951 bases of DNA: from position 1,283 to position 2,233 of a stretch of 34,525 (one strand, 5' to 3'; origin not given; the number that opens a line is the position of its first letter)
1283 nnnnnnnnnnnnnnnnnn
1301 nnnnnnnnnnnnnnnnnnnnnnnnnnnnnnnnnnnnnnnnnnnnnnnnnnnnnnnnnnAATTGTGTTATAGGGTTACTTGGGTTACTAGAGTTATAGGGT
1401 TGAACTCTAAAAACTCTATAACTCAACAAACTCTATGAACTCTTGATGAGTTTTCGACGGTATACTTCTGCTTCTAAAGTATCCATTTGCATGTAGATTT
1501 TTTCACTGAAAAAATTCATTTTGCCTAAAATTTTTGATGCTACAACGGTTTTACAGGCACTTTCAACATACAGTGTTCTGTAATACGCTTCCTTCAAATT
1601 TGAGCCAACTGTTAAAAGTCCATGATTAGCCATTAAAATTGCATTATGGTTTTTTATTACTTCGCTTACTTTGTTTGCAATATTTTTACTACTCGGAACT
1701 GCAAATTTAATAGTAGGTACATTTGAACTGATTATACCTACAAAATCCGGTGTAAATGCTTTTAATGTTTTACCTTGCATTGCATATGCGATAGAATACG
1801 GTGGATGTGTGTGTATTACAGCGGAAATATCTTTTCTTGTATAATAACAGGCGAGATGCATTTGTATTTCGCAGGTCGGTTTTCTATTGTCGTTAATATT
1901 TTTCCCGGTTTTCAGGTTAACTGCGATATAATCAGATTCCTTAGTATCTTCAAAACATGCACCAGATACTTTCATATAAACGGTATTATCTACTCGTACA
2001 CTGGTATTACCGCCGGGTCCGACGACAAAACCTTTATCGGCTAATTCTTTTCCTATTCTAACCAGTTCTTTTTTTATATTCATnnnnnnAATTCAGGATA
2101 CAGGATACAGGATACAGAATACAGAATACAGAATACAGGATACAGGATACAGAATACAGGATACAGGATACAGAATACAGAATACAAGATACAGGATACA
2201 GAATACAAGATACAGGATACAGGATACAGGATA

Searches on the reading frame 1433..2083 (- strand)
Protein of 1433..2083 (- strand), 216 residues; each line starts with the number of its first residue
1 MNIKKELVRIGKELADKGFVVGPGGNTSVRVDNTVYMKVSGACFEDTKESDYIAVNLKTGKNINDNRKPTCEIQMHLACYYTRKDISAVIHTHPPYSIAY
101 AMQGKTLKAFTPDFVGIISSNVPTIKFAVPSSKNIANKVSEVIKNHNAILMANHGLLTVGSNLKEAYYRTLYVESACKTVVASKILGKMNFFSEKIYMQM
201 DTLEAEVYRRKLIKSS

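Call 7: search_protein_families(library=pfam, proteins=[window:1433-2083:-])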
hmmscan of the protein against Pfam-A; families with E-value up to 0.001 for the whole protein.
window:1433-2083:- (216 aa): 1 family
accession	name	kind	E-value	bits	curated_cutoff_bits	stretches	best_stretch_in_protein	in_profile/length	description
PF00596.27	Aldolase_II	-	4.7e-46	157.4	22.2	1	6-180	2-182/183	Class II Aldolase and Adducin N-terminal domain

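Call 11: find_encoding_contigs(protein=window:1433-2083:-, flank=6000, max_places=10)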
Protein window:1433-2083:- (216 aa): 23 contigs read that carry it; 10 places shown.
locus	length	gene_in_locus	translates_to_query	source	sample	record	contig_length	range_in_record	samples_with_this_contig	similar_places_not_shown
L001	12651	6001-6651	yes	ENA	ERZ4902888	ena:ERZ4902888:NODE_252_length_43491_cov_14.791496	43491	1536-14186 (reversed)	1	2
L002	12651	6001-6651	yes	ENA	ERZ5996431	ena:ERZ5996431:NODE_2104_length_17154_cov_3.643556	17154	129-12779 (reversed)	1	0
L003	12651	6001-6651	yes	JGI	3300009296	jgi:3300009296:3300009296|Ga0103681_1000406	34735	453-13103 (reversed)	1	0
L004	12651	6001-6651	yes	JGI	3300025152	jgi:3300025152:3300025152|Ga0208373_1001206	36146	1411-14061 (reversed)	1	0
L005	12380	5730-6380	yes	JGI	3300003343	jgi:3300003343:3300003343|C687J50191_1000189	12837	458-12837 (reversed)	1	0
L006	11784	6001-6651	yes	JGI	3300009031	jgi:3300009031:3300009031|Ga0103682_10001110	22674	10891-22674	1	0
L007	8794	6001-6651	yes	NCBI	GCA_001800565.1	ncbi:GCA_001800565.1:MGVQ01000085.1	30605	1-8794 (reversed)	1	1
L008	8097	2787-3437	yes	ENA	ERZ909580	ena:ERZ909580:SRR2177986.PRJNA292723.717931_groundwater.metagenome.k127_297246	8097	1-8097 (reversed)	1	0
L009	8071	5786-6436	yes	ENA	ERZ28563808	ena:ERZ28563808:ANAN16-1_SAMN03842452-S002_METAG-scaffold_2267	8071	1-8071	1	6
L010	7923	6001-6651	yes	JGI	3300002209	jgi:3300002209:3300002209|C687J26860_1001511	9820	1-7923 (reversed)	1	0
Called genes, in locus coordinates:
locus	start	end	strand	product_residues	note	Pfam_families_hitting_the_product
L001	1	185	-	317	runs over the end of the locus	PF00056:Ldh_1_N, PF02866:Ldh_1_C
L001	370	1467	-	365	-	-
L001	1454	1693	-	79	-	-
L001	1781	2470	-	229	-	PF06071:YchF-GTPase_C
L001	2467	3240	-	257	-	PF03167:UDG (weak)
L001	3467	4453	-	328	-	PF05448:AXE1, PF02129:Peptidase_S15, PF00561:Abhydrolase_1 (weak), PF12146:Hydrolase_4 (faint), PF00326:Peptidase_S9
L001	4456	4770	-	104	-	PF05899:Cupin_3 (weak), PF07883:Cupin_2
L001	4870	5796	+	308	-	PF01791:DeoC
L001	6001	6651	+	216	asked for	PF00596:Aldolase_II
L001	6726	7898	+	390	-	PF00106:adh_short, PF08659:KR (weak), PF13561:adh_short_C2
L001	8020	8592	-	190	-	-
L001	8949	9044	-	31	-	-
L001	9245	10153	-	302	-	PF19572:PorV (weak)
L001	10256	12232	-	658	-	PF13385:Laminin_G_3, PF00041:fn3 (weak), PF16656:Pur_ac_phosph_N (faint), PF17957:Big_7, PF13860:FlgD_ig (weak)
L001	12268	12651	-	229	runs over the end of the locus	-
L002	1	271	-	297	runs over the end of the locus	PF07549:Sec_GG, PF02355:SecD_SecF_C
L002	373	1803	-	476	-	PF21760:SecD_1st, PF22599:SecDF_P1_head, PF02355:SecD_SecF_C, PF00873:ACR_tran (weak), PF03176:MMPL (weak)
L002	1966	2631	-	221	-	PF01966:HD (weak)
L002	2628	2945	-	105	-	PF02699:YajC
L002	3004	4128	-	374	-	PF01702:TGT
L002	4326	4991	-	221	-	PF01966:HD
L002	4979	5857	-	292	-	PF03547:Mem_trans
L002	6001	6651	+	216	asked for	PF00596:Aldolase_II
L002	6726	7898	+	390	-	PF00106:adh_short, PF08659:KR (weak), PF13561:adh_short_C2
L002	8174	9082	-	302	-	PF19572:PorV (weak)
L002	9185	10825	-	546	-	PF13385:Laminin_G_3, PF00041:fn3 (weak), PF17957:Big_7, PF13860:FlgD_ig (weak)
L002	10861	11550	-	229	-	-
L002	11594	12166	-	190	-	PF07638:Sigma70_ECF (faint), PF04542:Sigma70_r2, PF08281:Sigma70_r4_2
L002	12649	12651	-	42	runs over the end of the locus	?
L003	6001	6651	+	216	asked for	PF00596:Aldolase_II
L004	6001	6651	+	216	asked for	PF00596:Aldolase_II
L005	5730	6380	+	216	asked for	PF00596:Aldolase_II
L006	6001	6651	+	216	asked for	PF00596:Aldolase_II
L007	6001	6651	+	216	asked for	PF00596:Aldolase_II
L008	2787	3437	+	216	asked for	PF00596:Aldolase_II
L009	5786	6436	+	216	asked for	PF00596:Aldolase_II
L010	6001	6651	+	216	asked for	PF00596:Aldolase_II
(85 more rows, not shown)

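Call 23: find_homologous_proteins(query=window:1433-2083:-, max_evalue=1e-40)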
Query window:1433-2083:- (216 aa): 174 proteins with E <= 1e-40 among 562 candidates; the best 120 are listed.
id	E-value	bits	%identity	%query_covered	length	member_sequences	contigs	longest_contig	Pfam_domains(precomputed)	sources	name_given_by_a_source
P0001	7.2e-138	475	100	100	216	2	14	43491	PF00596.28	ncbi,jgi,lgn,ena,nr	ncbi:MAG: fructose-bisphosphate aldolase [Elusimicrobia bacterium RIFOXYC2_FULL_34_12]|nr:MAG: fruct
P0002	1.6e-120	418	87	100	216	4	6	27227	PF00596.28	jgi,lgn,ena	-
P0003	5.9e-89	315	66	98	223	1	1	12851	PF00596.28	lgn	-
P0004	7.9e-88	312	63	100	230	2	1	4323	PF00596.28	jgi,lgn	-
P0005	1.2e-86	308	64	98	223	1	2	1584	PF00596.28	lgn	-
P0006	2.9e-86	307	60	98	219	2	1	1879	PF00596.28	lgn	-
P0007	2.6e-85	304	62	98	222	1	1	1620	PF00596.28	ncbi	-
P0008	2.4e-84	300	63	99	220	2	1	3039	PF00596.28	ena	-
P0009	3.4e-83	297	62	99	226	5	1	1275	PF00596.28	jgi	-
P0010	6.5e-83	296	63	98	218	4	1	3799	PF00596.28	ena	-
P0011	1.3e-81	292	63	98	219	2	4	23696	PF00596.28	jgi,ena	-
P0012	1.7e-81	291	61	99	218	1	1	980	PF00596.28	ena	-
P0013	3.8e-81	290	62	100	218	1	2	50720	PF00596.28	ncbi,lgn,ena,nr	ncbi:class II aldolase/adducin family protein [bacterium]|nr:class II aldolase/adducin family protei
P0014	4.3e-81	290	61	100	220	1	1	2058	PF00596.28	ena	-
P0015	5.1e-81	290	61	99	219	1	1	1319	PF00596.28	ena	-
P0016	8.5e-81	289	60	99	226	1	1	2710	PF00596.28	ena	-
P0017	1.4e-80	288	59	99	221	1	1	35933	PF00596.28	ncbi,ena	-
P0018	2.2e-80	287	62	99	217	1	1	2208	PF00596.28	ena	-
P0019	3.0e-80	287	61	100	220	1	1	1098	PF00596.28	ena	-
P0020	6.0e-80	286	59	99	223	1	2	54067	PF00596.28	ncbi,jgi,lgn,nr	ncbi:MAG: aldolase [Dictyoglomus sp. NZ13-RE01]|nr:MAG: aldolase [Dictyoglomus sp. NZ13-RE01]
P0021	1.2e-79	285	60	98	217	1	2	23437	PF00596.28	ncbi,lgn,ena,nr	ncbi:class II aldolase/adducin family protein [bacterium]|nr:class II aldolase/adducin family protei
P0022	1.4e-79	285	62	99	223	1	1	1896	PF00596.28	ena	-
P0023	1.8e-79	285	59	99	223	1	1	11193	PF00596.28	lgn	-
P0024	3.3e-79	284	60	100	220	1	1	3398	PF00596.28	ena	-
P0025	3.4e-79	284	60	100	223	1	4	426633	PF00596.28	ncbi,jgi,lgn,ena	-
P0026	3.5e-79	284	60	100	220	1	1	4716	PF00596.28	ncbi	-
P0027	3.9e-79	283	60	99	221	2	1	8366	PF00596.28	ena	-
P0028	7.3e-79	282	61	100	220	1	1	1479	PF00596.28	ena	-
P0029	2.2e-78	281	60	99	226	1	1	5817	PF00596.28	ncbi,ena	-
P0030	4.3e-78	280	58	98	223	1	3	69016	PF00596.28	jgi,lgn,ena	jgi:L-fuculose-phosphate aldolase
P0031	7.9e-78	279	58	95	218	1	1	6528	PF00596.28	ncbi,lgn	ncbi:MAG: class II aldolase/adducin family protein [Dictyoglomaceae bacterium]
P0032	8.1e-78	279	59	99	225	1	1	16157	PF00596.28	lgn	-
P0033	8.2e-78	279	58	98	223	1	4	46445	PF00596.28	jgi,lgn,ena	-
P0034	8.5e-78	279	60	100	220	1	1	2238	PF00596.28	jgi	-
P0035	1.1e-77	279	57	95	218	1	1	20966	PF00596.28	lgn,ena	-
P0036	1.3e-77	278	60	99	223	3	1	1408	PF00596.28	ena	-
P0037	1.5e-77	278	57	95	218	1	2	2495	PF00596.28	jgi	-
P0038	1.5e-77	278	58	98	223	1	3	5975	PF00596.28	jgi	jgi:L-fuculose-phosphate aldolase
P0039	1.9e-77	278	57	98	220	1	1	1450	PF00596.28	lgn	-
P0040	2.2e-77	278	57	98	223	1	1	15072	PF00596.28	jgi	-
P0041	5.5e-77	276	57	95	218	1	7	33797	PF00596.28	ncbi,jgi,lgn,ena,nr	ncbi:MAG TPA: class II aldolase/adducin family protein [Dictyoglomaceae bacterium]|nr:class II aldol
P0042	6.7e-77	276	57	96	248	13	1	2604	PF00596.28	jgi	-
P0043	7.5e-77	276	57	95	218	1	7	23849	PF00596.28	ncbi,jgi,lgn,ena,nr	ncbi:MAG TPA: class II aldolase/adducin family protein [Dictyoglomaceae bacterium]|nr:class II aldol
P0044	8.3e-77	276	56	99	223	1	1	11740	PF00596.28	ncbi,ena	ncbi:MAG: class II aldolase/adducin family protein [Dictyoglomaceae bacterium]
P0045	9.4e-77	276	57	98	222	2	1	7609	PF00596.28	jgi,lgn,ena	-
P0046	1.1e-76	275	57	98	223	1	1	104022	PF00596.28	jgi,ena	-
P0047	1.3e-76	275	56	99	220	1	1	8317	PF00596.28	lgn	-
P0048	1.4e-76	275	57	99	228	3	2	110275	PF00596.28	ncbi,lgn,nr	ncbi:MAG: class II aldolase/adducin family protein [Dictyoglomus sp.]|nr:class II aldolase/adducin f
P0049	1.5e-76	275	61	99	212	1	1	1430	PF00596.28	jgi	-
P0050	1.3e-75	272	55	100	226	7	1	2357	PF00596.28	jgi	jgi:L-fuculose-phosphate aldolase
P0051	1.6e-75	272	55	100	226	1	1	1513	PF00596.28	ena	-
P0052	1.8e-75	271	55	99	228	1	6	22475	PF00596.28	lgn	-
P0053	7.1e-75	269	55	99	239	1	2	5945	PF00596.28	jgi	jgi:L-fuculose-phosphate aldolase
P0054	1.7e-74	268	55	100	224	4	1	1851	PF00596.28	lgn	-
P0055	2.3e-74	268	56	99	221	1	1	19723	PF00596.28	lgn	-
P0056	3.8e-74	267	55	99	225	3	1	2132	PF00596.28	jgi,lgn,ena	-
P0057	7.7e-74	266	54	100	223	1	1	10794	PF00596.28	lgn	-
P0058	8.1e-74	266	55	99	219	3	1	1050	PF00596.28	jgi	jgi:L-fuculose-phosphate aldolase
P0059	5.0e-73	263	56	99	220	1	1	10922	PF00596.28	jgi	jgi:L-fuculose-phosphate aldolase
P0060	9.3e-73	263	56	98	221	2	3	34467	PF00596.28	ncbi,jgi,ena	-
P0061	1.1e-72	262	61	89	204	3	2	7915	PF00596.28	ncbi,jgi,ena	-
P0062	1.9e-72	262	57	97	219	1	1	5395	PF00596.28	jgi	jgi:L-fuculose-phosphate aldolase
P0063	4.1e-72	260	54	98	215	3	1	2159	PF00596.28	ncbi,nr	ncbi:MAG TPA: class II aldolase/adducin family protein, partial [Candidatus Latescibacteria bacteriu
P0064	5.5e-72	260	54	99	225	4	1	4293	PF00596.28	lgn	-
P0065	1.6e-71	259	53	99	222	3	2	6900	PF00596.28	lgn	-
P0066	2.2e-71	258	53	99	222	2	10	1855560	PF00596.28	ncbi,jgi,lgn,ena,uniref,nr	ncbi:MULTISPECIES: class II aldolase/adducin family protein [Dictyoglomus]|jgi:L-fuculose-phosphate 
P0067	2.4e-70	255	54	98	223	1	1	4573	PF00596.28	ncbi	-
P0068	1.3e-69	252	54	98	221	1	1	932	PF00596.28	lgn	-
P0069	1.3e-69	252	55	98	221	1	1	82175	PF00596.28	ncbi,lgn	-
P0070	5.3e-68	247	52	98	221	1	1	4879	PF00596.28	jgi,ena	-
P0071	5.9e-68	247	53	98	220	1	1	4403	PF00596.28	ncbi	-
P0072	8.4e-68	246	52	98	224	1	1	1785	PF00596.28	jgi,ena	-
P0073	2.6e-67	245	50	100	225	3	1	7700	PF00596.28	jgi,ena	jgi:L-fuculose-phosphate aldolase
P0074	3.8e-67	244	50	99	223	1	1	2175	PF00596.28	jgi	-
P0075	2.3e-65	238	49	98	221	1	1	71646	PF00596.28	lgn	-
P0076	8.3e-64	233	48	98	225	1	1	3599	PF00596.28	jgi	jgi:L-fuculose-phosphate aldolase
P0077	1.7e-63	232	50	99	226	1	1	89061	PF00596.28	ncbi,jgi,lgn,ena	ncbi:MAG: class II aldolase/adducin family protein [Elusimicrobiota bacterium]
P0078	4.0e-63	231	72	65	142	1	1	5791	PF00596.28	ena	-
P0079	6.8e-63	230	48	98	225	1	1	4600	PF00596.28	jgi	jgi:L-fuculose-phosphate aldolase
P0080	1.1e-62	230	47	98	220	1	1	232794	PF00596.28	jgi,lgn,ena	-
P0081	2.0e-62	229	49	100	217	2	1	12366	PF00596.28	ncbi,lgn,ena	-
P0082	6.5e-62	227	47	98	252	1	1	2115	PF00596.28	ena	-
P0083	8.8e-62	227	48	99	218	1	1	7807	PF00596.28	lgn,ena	-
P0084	1.1e-61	226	46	98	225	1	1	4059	PF00596.28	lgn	-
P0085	1.1e-61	226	46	99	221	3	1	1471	PF00596.28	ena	-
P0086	3.1e-61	225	47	98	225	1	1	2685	PF00596.28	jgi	jgi:L-fuculose-phosphate aldolase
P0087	4.6e-61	224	47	99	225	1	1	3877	PF00596.28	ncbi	-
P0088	5.5e-61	224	48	99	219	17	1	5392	PF00596.28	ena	-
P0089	5.9e-61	224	46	99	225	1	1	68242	PF00596.28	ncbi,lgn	ncbi:MAG: class II aldolase/adducin family protein [bacterium]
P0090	7.8e-61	224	46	98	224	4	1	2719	PF00596.28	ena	-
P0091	1.0e-60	223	46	98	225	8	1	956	PF00596.28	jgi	jgi:L-fuculose-phosphate aldolase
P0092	1.1e-60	223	48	97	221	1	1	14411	PF00596.28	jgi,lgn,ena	-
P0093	1.4e-60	223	47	98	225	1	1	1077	PF00596.28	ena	-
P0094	2.1e-60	222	45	98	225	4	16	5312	PF00596.28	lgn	-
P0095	2.1e-60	222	47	98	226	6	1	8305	PF00596.28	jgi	-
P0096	2.8e-60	222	49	98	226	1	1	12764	PF00596.28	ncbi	ncbi:class II aldolase/adducin family protein [Planctomycetota bacterium]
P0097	3.2e-60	222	48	98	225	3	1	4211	PF00596.28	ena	-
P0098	3.6e-60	221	46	98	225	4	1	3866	PF00596.28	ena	-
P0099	3.9e-60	221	46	99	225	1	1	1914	PF00596.28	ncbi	-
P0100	4.1e-60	221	46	98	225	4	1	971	PF00596.28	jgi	-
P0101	4.5e-60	221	46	98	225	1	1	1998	PF00596.28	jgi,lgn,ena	-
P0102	4.5e-60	221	47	98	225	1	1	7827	PF00596.28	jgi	-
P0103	4.8e-60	221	45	98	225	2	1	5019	PF00596.28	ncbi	-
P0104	6.4e-60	221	47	98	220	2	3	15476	PF00596.28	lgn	-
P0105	7.0e-60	221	46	98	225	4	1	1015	PF00596.28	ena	-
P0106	7.1e-60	221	47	98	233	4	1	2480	PF00596.28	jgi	jgi:L-fuculose-phosphate aldolase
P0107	7.2e-60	221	48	98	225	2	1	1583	PF00596.28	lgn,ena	-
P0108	7.4e-60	220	47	98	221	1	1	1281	PF00596.28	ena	-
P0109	7.6e-60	220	45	98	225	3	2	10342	PF00596.28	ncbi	-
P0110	9.3e-60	220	45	98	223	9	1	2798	PF00596.28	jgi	-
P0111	1.3e-59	220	45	98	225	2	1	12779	PF00596.28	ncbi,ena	-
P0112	1.3e-59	220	46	98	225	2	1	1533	PF00596.28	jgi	jgi:L-fuculose-phosphate aldolase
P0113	1.4e-59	220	49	98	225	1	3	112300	PF00596.28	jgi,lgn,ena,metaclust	metaclust:\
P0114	2.5e-59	219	46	98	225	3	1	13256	PF00596.28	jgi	-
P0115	2.9e-59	219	47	98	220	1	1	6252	PF00596.28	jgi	-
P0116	9.7e-59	217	45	97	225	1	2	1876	PF00596.28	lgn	-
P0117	1.1e-58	217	45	98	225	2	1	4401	PF00596.28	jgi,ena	-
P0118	1.4e-58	216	45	99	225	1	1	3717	PF00596.28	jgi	-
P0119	2.4e-58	216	44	99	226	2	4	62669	PF00596.28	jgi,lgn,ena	-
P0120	3.1e-58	215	47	98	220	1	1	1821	PF00596.28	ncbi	-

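Call 24: find_encoding_contigs(protein=P0002, flank=6000, max_places=6)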
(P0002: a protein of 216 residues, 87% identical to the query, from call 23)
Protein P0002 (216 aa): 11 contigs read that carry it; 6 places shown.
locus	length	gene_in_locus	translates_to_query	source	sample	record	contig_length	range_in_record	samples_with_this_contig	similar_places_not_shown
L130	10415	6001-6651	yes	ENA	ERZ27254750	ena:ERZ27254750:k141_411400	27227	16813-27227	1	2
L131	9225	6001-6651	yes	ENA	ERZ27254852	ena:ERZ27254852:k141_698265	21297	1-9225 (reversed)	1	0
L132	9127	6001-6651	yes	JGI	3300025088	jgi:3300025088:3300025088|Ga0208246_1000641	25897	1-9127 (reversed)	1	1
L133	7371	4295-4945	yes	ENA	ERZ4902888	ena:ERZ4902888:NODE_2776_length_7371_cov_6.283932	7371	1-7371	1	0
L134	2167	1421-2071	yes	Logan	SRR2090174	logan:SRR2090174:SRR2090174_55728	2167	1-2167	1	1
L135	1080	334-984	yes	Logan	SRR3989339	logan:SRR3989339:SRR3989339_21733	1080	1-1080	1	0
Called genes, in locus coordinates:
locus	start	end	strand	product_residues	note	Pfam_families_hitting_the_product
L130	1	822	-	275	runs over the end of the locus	-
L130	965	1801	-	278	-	-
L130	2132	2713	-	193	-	-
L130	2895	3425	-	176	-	-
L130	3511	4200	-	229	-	PF06071:YchF-GTPase_C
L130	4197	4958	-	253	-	PF03167:UDG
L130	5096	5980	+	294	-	PF01791:DeoC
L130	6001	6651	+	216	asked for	PF00596:Aldolase_II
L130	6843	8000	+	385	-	PF00106:adh_short, PF08659:KR (weak), PF13561:adh_short_C2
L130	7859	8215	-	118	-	-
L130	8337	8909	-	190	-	-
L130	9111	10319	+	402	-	PF05598:DUF772, PF01609:DDE_Tnp_1, PF13612:DDE_Tnp_1_3 (faint), PF13751:DDE_Tnp_1_6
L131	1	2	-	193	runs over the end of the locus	PF04542:Sigma70_r2, PF08281:Sigma70_r4_2, PF04545:Sigma70_r4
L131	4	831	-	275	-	-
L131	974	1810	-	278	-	-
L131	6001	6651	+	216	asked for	PF00596:Aldolase_II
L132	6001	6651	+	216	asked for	PF00596:Aldolase_II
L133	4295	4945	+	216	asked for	PF00596:Aldolase_II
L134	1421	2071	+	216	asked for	PF00596:Aldolase_II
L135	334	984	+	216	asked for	PF00596:Aldolase_II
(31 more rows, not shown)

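Call 25: find_encoding_contigs(protein=P0003, flank=4000, max_places=2)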
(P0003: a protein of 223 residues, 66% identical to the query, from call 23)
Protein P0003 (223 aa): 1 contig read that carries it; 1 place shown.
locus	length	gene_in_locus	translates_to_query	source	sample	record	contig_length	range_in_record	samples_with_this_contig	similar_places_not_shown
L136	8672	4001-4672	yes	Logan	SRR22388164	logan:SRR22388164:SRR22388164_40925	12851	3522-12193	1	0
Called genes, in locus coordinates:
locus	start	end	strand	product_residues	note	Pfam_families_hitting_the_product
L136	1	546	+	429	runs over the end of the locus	-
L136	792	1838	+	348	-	PF08240:ADH_N, PF16912:Glu_dehyd_C, PF00107:ADH_zinc_N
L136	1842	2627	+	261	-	PF00106:adh_short, PF02737:3HCDH_N (weak), PF08659:KR, PF23441:SDR, PF13561:adh_short_C2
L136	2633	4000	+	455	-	PF02811:PHP (weak)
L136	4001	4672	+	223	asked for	PF00596:Aldolase_II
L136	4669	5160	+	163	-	PF00107:ADH_zinc_N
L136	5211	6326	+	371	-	PF01261:AP_endonuc_2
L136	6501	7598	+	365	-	PF01208:URO-D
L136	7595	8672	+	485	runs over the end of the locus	PF00370:FGGY_N, PF02782:FGGY_C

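Call 37: find_encoding_contigs(protein=P0011, flank=3000, max_places=2)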
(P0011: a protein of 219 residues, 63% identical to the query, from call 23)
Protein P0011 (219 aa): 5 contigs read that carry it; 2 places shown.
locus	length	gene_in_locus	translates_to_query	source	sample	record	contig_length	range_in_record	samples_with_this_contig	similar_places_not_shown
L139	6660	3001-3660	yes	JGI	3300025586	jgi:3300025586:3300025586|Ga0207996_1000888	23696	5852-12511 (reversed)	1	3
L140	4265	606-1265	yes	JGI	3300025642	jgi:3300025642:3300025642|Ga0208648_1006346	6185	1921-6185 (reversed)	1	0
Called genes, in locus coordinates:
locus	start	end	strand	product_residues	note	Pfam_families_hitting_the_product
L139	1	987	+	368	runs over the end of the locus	PF08240:ADH_N, PF16912:Glu_dehyd_C, PF00107:ADH_zinc_N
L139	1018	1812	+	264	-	PF00106:adh_short, PF08659:KR, PF23441:SDR, PF02737:3HCDH_N (faint), PF13561:adh_short_C2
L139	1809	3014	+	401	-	-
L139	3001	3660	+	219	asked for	PF00596:Aldolase_II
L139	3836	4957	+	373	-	PF01261:AP_endonuc_2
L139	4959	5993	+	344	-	PF08240:ADH_N, PF16912:Glu_dehyd_C, PF00107:ADH_zinc_N, PF13602:ADH_zinc_N_2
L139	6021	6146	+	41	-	-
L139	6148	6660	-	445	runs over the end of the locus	PF02347:GDC-P, PF00266:Aminotran_5 (weak)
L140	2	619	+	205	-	?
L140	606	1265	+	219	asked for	PF00596:Aldolase_II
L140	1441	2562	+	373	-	PF01261:AP_endonuc_2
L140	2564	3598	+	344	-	PF08240:ADH_N, PF16912:Glu_dehyd_C, PF00107:ADH_zinc_N, PF13602:ADH_zinc_N_2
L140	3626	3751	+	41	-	-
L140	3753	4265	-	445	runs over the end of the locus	PF02347:GDC-P, PF00266:Aminotran_5 (weak)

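Call 38: find_encoding_contigs(protein=P0013, flank=3000, max_places=2)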
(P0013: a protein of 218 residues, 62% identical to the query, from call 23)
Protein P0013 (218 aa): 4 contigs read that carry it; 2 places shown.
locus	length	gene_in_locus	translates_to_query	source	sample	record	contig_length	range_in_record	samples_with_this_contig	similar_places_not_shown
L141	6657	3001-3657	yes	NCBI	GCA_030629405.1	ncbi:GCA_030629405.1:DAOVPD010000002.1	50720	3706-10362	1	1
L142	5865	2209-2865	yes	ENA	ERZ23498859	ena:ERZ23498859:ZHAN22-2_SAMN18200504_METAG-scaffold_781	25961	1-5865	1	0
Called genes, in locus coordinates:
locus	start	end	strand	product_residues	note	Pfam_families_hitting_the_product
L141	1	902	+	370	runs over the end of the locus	PF08240:ADH_N, PF16912:Glu_dehyd_C, PF00107:ADH_zinc_N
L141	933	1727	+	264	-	PF00106:adh_short, PF08659:KR, PF23441:SDR, PF13561:adh_short_C2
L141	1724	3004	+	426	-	-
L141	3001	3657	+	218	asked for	PF00596:Aldolase_II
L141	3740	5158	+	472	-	PF01972:SDH_protease, PF25145:NfeD1b_N, PF24961:NfeD_membrane, PF01957:NfeD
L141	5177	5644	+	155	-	PF24961:NfeD_membrane, PF01957:NfeD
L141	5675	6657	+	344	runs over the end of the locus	PF12127:FloA, PF02403:Seryl_tRNA_N (faint)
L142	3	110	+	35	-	?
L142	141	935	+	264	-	PF00106:adh_short, PF08659:KR, PF23441:SDR, PF13561:adh_short_C2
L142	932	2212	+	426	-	-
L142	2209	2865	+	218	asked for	PF00596:Aldolase_II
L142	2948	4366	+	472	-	PF01972:SDH_protease, PF25145:NfeD1b_N, PF24961:NfeD_membrane, PF01957:NfeD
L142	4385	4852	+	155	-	PF24961:NfeD_membrane, PF01957:NfeD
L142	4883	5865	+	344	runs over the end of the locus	PF12127:FloA, PF02403:Seryl_tRNA_N (faint)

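Call 54: search_protein_families(library=ncbifam, proteins=[window:1433-2083:-], max_evalue=0.00001)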
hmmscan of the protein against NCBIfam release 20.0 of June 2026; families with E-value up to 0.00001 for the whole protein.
window:1433-2083:- (216 aa): 31 families (the best 25 are shown)
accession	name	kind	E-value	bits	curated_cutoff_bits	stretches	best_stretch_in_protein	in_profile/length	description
NF006208.0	PRK08333.1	equivalog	7.5e-39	133.3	267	1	2-179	4-179/189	aldolase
NF005302.0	PRK06833.1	equivalog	3.2e-34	118.3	264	1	3-199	6-202/214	L-fuculose-phosphate aldolase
NF040649.1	FucA_Meth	equivalog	3.8e-33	114.9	250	1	1-179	1-172/179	L-fuculose phosphate aldolase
NF005123.0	PRK06557.1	subfamily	5.4e-33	114.5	251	1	2-193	11-205/223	L-ribulose-5-phosphate 4-epimerase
NF006413.0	PRK08660.1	equivalog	1.4e-31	109.8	203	1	4-187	3-181/184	aldolase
NF043034.1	OxoTetrPhDc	equivalog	2.4e-28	99.4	250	1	3-182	5-187/205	3-oxo-tetronate 4-phosphate decarboxylase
NF005984.0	PRK08087.1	subfamily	1.8e-24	86.7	264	1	4-175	7-176/215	L-fuculose-phosphate aldolase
NF053831.1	RU1PAldHalo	equivalog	5.6e-24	84.8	300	1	19-195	19-194/208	ribulose-1-phosphate aldolase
TIGR01086.1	fucA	equivalog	3.7e-23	82.4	400.25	1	5-176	7-176/214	L-fuculose-phosphate aldolase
NF004527.0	PRK05874.1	equivalog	2.5e-22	79.5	308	1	8-190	12-196/218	L-fuculose-phosphate aldolase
NF004979.0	PRK06357.1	equivalog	1.5e-18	66.9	216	1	4-191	7-206/221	hypothetical protein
TIGR03328.1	salvage_mtnB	equivalog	3.7e-18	65.7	137.05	1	7-170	1-178/194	methylthioribulose 1-phosphate dehydratase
NF004855.0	PRK06208.1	subfamily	1.8e-17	63.5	255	1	15-196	55-240/274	class II aldolase/adducin family protein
NF005484.0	PRK07090.1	equivalog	1.5e-16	60.5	261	1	7-195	35-225/260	aldolase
NF006672.0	PRK09220.1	equivalog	6.1e-16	58.4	226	1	5-99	13-107/209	methylthioribulose 1-phosphate dehydratase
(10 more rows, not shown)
